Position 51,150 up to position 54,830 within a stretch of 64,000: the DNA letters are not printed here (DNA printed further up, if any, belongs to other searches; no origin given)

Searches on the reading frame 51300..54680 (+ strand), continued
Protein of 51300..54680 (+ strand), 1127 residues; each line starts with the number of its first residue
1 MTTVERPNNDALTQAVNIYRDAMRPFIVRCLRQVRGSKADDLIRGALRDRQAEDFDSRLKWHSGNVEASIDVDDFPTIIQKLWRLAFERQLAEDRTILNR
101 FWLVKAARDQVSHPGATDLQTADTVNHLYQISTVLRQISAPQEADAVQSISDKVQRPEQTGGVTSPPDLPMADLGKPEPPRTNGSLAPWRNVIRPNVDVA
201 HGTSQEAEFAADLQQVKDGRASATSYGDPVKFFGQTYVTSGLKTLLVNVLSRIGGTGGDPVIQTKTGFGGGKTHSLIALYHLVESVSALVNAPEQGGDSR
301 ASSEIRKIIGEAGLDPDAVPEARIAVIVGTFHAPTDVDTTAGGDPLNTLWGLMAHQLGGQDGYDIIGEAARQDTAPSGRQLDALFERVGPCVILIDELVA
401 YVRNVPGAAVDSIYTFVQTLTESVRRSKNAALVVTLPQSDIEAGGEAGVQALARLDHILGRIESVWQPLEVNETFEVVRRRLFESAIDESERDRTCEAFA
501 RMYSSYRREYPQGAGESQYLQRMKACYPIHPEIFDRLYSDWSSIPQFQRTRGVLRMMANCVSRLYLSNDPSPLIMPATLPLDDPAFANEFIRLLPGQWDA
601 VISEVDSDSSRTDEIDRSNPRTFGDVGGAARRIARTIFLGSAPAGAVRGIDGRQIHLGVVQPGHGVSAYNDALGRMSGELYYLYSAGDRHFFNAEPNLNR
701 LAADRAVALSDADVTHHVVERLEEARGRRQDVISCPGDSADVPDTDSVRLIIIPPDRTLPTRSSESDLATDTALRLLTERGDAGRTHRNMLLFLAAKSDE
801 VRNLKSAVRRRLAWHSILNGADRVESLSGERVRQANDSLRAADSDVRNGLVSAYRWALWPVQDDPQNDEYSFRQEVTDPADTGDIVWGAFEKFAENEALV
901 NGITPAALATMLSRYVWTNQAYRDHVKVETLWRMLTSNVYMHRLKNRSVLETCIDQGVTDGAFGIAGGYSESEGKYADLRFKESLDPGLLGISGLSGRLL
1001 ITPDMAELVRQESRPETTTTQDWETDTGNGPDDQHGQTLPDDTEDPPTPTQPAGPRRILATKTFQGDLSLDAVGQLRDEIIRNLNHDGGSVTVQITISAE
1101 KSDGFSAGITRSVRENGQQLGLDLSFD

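Call 93: get_annotated_region(hit=H4, flank=9000)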
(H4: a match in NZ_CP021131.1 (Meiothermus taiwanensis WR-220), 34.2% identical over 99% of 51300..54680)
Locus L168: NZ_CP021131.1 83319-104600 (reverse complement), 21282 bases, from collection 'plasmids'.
description: Meiothermus taiwanensis WR-220 plasmid pMtWR-220, complete sequence
organism: Meiothermus taiwanensis WR-220 (NCBI taxid 1339250)
taxonomy: Bacteria; Deinococcota; Deinococci; Thermales; Thermaceae; Meiothermus; Meiothermus taiwanensis; Meiothermus taiwanensis WR-220
host: -; source: -; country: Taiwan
typing (MOB-suite, as given by PLSDB): non-mobilizable
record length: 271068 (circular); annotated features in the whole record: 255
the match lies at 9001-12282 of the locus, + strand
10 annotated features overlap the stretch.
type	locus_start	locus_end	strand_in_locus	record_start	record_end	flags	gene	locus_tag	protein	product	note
CDS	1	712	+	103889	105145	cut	-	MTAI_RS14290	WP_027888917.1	esterase-like activity of phytase family protein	-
CDS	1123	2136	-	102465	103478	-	-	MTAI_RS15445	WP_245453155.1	hypothetical protein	-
CDS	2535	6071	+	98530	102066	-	-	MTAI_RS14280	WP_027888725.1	helicase-related protein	-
CDS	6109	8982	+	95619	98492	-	-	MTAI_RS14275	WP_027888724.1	DUF1156 domain-containing protein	-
CDS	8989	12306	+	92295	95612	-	-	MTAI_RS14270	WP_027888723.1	Swt1 family HEPN domain-containing protein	-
CDS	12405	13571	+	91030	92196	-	-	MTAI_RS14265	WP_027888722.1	ATP-binding protein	-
CDS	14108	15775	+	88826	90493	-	-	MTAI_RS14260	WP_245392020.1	vWA domain-containing protein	-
CDS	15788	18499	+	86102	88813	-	-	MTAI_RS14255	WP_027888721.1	tubulin-like doman-containing protein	-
CDS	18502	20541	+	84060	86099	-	-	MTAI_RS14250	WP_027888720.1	hypothetical protein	-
CDS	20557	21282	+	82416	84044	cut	brxL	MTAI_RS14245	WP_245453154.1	BREX system Lon protease-like protein BrxL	GO:0030163 - protein catabolic process [Evidence IEA]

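Call 94: get_annotated_region(hit=H5, flank=9000)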
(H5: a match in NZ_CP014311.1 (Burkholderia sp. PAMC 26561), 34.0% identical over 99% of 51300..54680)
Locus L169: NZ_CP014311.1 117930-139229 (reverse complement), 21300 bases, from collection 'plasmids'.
description: Burkholderia sp. PAMC 26561 plasmid unnamed4, complete sequence
organism: Burkholderia sp. PAMC 26561 (NCBI taxid 1795043)
taxonomy: Bacteria; Pseudomonadota; Betaproteobacteria; Burkholderiales; Burkholderiaceae; Burkholderia; Burkholderia sp. PAMC 26561
host: -; source: single cell,lichen; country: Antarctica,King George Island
typing (MOB-suite, as given by PLSDB): conjugative; replicon rep_cluster_158; relaxase MOBH; mating-pair formation MPF_F
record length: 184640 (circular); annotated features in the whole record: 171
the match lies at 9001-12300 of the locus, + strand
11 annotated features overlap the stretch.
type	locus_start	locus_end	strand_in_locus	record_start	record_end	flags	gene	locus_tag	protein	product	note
CDS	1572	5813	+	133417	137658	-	-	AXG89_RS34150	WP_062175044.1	ATPase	-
CDS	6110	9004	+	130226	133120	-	-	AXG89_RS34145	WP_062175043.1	DUF1156 domain-containing protein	-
CDS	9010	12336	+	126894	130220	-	-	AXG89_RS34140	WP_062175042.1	Swt1 family HEPN domain-containing protein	-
CDS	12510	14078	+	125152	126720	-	-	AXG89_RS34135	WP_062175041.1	AAA family ATPase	-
CDS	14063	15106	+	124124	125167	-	-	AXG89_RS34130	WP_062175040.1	UvrD-helicase domain-containing protein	-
CDS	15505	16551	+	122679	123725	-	-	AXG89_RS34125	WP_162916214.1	hypothetical protein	-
CDS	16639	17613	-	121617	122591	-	-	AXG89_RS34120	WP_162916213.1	hypothetical protein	-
CDS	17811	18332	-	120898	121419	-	-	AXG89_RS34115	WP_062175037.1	type II secretion system protein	-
CDS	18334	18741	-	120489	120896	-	-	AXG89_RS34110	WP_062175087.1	prepilin-type N-terminal cleavage/methylation domain-containing protein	-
CDS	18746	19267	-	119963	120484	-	-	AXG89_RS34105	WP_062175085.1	type II secretion system protein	-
CDS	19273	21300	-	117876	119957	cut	-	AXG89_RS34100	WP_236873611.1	secretin N-terminal domain-containing protein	-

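Call 95: get_annotated_region(hit=H10, flank=9000)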
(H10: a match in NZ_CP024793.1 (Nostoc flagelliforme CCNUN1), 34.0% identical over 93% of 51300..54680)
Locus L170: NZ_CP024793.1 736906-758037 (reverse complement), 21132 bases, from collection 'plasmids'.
description: Nostoc flagelliforme CCNUN1 plasmid pNFSY08, complete sequence
organism: Nostoc flagelliforme CCNUN1 (NCBI taxid 2038116)
taxonomy: Bacteria; Cyanobacteriota; Cyanophyceae; Nostocales; Nostocaceae; Nostoc; Nostoc flagelliforme; Nostoc flagelliforme CCNUN1
host: -; source: cell culture,desert soil; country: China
typing (MOB-suite, as given by PLSDB): conjugative; replicon rep_cluster_317; relaxase MOBP,MOBV,MOBV; mating-pair formation MPF_T
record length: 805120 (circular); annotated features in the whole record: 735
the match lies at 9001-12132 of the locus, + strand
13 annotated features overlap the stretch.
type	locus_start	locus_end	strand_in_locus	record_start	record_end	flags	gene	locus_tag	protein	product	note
CDS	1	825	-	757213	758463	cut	-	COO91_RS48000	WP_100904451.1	AIPR family protein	-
CDS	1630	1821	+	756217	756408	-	-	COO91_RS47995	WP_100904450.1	hypothetical protein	-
CDS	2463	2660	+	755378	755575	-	-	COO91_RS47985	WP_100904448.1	DUF2811 domain-containing protein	-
CDS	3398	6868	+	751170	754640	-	-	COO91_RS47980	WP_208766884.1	helicase-related protein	-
CDS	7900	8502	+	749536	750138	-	-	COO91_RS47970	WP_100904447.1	Uma2 family endonuclease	-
CDS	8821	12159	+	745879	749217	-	-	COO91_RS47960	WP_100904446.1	Swt1 family HEPN domain-containing protein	-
CDS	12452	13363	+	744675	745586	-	-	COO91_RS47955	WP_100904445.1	IS982 family transposase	-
CDS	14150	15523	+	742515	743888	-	-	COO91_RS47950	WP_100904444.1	calcium-binding protein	-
CDS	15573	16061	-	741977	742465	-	-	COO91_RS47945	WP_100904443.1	hypothetical protein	-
CDS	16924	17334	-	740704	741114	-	-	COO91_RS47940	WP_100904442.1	transposase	-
CDS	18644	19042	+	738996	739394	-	-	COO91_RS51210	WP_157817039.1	hypothetical protein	-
CDS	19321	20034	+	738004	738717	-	-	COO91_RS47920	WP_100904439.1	filamentous hemagglutinin N-terminal domain-containing protein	-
CDS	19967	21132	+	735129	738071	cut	-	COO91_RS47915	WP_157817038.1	S-layer family protein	-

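Call 96: get_annotated_region(hit=H11, flank=9000)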
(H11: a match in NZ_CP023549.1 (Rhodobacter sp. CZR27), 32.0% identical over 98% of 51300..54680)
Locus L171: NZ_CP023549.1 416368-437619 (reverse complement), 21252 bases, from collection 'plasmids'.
description: Rhodobacter sp. CZR27 plasmid unnamed1, complete sequence
organism: Rhodobacter sp. CZR27 (NCBI taxid 2033869)
taxonomy: Bacteria; Pseudomonadota; Alphaproteobacteria; Rhodobacterales; Paracoccaceae; Rhodobacter; Rhodobacter sp. CZR27
host: -; source: cell culture,paddy soil; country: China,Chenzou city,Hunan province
typing (MOB-suite, as given by PLSDB): non-mobilizable
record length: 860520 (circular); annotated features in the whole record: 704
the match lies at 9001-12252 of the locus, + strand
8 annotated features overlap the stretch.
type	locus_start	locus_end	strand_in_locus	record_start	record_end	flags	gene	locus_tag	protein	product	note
CDS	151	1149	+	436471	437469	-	-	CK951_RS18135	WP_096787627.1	WYL domain-containing protein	-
CDS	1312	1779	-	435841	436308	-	-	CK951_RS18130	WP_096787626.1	hypothetical protein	-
CDS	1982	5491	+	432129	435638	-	-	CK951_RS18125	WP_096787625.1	DUF3883 domain-containing protein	-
CDS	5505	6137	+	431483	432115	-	-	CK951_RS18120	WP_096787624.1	hypothetical protein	-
CDS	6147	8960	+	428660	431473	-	-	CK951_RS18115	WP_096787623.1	DUF1156 domain-containing protein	-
CDS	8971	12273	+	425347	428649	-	-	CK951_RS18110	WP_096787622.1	DUF499 domain-containing protein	-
CDS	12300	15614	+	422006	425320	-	-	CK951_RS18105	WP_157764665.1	STY4851/ECs_5259 family protein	-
CDS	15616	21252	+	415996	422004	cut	-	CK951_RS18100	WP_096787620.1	DEAD/DEAH box helicase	-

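Call 97: get_annotated_region(hit=H12, flank=9000)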
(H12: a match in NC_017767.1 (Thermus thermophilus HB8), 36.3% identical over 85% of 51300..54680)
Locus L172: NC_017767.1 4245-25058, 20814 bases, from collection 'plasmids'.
description: Thermus thermophilus HB8 plasmid pVV8, complete sequence
organism: Thermus thermophilus HB8 (NCBI taxid 300852)
taxonomy: Bacteria; Deinococcota; Deinococci; Thermales; Thermaceae; Thermus; Thermus thermophilus; Thermus thermophilus HB8
host: -; source: -; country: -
typing (MOB-suite, as given by PLSDB): non-mobilizable
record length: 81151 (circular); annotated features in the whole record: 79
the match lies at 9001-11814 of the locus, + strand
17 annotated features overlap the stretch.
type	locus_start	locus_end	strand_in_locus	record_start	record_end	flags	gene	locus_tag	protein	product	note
CDS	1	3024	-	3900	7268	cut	-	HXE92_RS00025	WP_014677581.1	helicase-related protein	-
CDS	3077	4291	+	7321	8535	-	-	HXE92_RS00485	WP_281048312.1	Fic family protein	-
CDS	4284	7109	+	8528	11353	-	-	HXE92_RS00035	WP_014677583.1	DUF1156 domain-containing protein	-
CDS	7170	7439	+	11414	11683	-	-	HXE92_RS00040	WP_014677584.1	type II toxin-antitoxin system HicA family toxin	-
CDS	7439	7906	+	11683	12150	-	-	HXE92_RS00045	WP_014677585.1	type II toxin-antitoxin system HicB family antitoxin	-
CDS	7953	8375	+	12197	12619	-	-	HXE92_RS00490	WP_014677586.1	helix-turn-helix transcriptional regulator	-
CDS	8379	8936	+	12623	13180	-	-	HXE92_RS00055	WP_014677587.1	helix-turn-helix domain-containing protein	-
CDS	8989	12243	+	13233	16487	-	-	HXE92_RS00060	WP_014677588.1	Swt1 family HEPN domain-containing protein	-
CDS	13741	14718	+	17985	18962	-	-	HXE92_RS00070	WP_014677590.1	LacI family DNA-binding transcriptional regulator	GO:0006351 - DNA-templated transcription [Evidence IEA]; GO:0045892 - negative regulation of DNA-templated ...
CDS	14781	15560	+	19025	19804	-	-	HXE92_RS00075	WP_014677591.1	ATP-binding cassette domain-containing protein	-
CDS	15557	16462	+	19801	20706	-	phnD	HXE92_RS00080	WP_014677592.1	phosphonate ABC transporter substrate-binding protein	GO:0015716 - organic phosphonate transport [Evidence IEA]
CDS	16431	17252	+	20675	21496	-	phnE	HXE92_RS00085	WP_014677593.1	phosphonate ABC transporter, permease protein PhnE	GO:0015716 - organic phosphonate transport [Evidence IEA]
CDS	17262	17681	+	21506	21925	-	-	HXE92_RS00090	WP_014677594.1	phosphonate C-P lyase system protein PhnG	GO:0019634 - organic phosphonate metabolic process [Evidence IEA]; GO:0015716 - organic phosphonate transport [Evidence ...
CDS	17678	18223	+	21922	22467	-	phnH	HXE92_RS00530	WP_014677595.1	phosphonate C-P lyase system protein PhnH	GO:0019634 - organic phosphonate metabolic process [Evidence IEA]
CDS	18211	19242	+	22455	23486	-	-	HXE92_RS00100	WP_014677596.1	carbon-phosphorus lyase complex subunit PhnI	GO:0019634 - organic phosphonate metabolic process [Evidence IEA]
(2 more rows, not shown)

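Call 100: search_protein_families(library=pfam, proteins=[L040:13339-14259:+], max_evalue=0.001)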
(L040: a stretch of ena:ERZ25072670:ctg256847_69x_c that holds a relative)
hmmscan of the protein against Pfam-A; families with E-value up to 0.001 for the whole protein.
L040:13339-14259:+ (307 aa): 0 families
